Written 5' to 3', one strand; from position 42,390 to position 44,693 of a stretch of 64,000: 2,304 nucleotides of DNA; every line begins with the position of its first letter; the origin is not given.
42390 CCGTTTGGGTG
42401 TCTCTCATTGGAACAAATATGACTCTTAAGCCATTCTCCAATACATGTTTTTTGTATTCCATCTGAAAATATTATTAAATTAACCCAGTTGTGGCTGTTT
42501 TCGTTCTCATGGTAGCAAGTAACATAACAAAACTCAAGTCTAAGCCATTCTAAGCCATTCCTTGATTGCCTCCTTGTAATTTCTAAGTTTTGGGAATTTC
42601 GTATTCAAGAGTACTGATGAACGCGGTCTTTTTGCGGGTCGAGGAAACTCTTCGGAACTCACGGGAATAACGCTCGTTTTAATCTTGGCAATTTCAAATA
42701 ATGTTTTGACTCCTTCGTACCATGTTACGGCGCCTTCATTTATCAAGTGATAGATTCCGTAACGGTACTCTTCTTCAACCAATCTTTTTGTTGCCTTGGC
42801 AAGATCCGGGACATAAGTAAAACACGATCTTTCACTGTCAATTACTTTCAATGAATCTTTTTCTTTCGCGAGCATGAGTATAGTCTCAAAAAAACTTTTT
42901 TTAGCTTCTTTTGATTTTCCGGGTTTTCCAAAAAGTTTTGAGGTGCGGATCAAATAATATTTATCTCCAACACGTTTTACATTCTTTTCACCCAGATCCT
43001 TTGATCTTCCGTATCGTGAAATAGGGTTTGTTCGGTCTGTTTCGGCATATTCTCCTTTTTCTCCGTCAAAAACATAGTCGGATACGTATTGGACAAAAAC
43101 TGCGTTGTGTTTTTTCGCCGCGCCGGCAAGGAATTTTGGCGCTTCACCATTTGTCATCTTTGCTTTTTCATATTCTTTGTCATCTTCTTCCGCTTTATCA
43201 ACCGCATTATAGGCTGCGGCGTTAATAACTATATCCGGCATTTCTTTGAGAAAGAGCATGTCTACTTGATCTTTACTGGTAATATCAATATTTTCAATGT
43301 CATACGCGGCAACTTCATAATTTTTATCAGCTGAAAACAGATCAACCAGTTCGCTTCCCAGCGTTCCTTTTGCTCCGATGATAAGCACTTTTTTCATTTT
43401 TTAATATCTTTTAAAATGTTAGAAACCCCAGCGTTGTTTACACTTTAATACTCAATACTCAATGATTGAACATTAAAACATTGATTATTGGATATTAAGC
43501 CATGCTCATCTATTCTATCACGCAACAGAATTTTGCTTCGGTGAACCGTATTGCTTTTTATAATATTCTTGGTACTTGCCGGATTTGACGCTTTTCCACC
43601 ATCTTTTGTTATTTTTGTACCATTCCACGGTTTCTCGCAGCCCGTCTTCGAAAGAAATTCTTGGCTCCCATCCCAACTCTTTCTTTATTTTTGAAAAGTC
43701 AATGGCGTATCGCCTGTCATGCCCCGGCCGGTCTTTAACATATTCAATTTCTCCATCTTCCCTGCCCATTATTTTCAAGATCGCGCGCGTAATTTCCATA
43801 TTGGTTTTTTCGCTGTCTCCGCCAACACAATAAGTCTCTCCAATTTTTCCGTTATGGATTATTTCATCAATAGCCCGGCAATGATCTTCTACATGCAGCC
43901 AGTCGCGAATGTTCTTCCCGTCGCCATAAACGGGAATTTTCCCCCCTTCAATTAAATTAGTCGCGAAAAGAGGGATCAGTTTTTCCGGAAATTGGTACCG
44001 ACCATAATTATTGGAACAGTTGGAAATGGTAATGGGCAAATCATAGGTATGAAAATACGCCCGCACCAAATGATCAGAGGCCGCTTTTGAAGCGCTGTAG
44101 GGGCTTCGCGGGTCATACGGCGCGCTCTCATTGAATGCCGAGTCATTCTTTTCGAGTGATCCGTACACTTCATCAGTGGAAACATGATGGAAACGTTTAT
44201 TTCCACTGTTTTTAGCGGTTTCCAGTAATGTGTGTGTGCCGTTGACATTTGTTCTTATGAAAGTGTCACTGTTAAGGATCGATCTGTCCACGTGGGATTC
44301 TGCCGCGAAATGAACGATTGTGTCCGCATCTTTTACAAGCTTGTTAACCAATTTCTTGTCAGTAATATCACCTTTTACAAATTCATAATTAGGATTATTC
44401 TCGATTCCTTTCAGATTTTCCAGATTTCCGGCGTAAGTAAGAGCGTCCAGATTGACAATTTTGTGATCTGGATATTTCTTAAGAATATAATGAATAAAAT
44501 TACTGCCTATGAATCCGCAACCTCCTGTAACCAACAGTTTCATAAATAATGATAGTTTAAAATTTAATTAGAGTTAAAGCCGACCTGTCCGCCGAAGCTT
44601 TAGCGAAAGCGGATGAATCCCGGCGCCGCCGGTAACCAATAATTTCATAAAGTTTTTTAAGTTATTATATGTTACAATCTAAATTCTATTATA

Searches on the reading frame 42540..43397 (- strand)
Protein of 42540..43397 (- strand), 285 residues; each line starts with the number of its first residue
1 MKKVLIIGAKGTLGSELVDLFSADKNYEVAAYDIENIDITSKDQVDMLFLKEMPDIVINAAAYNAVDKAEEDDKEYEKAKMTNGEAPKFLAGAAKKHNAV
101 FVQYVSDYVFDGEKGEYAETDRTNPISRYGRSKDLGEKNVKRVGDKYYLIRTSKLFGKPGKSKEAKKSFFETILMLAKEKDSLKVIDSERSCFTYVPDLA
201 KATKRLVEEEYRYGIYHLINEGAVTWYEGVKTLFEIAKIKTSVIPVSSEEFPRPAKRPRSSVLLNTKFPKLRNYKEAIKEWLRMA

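Call 14: search_protein_families(library=pfam, proteins=[window:42540-43397:-], max_evalue=0.01)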
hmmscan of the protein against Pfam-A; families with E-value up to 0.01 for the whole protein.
window:42540-43397:- (285 aa): 5 families
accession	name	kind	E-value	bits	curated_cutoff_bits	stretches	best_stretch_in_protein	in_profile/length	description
PF04321.23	RmlD_sub_bind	-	1e-72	245.1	27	1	3-282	2-282/287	RmlD substrate binding domain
PF01370.27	Epimerase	-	3.3e-23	82.8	20.9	1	4-209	1-227/240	NAD dependent epimerase/dehydratase family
PF16363.11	GDP_Man_Dehyd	-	3e-10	40.5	27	1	27-212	49-242/332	GDP-mannose 4,6 dehydratase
PF02719.21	Polysacc_synt_2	-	0.00025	20.8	20.2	0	38-141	62-150/293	Polysaccharide biosynthesis protein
PF01113.26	DapB_N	-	0.004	17.7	25.6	1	3-59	2-58/124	Dihydrodipicolinate reductase, N-terminus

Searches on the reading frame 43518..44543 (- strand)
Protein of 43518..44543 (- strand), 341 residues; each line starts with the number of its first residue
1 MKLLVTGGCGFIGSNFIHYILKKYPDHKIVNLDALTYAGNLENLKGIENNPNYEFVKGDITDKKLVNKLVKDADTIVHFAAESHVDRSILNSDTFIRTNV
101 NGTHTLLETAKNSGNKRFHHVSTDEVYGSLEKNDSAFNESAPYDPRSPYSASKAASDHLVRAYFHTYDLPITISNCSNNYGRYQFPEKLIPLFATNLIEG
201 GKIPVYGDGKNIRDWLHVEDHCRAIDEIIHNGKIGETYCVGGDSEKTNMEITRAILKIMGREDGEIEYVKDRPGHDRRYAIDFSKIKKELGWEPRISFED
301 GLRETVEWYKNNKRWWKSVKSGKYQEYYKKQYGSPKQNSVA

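Call 14: search_protein_families(library=pfam, proteins=[window:43518-44543:-], max_evalue=0.01)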
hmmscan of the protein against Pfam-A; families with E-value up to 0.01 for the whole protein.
window:43518-44543:- (341 aa): 9 families
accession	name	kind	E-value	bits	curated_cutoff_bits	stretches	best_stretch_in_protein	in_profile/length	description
PF16363.11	GDP_Man_Dehyd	-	8.8e-92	308.5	27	1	4-305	1-332/332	GDP-mannose 4,6 dehydratase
PF01370.27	Epimerase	-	1.7e-65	221.3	20.9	1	4-241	2-240/240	NAD dependent epimerase/dehydratase family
PF01073.25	3Beta_HSD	-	2.6e-21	76.3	22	1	4-219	1-219/280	3-beta hydroxysteroid dehydrogenase/isomerase family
PF07993.18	NAD_binding_4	-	3e-19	69.6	20.1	1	5-178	1-206/258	Male sterility protein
PF02719.21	Polysacc_synt_2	-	1.7e-18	67.3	20.2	1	3-125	1-130/293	Polysaccharide biosynthesis protein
PF04321.23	RmlD_sub_bind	-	4.5e-15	55.9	27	1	1-166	1-142/287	RmlD substrate binding domain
PF13460.12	NAD_binding_10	-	3.7e-10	40.4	27.2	1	7-162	1-133/184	NAD(P)H-binding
PF05368.20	NmrA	-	1.3e-05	25.3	27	1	2-229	4-203/298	NmrA-like family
PF00106.31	adh_short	-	0.00031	20.7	26.6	0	4-74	4-72/195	short chain dehydrogenase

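Call 28: find_encoding_contigs(protein=window:43518-44543:-, flank=10000, max_places=10)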
Protein window:43518-44543:- (341 aa): no gene with exactly this product is on record in the collection.
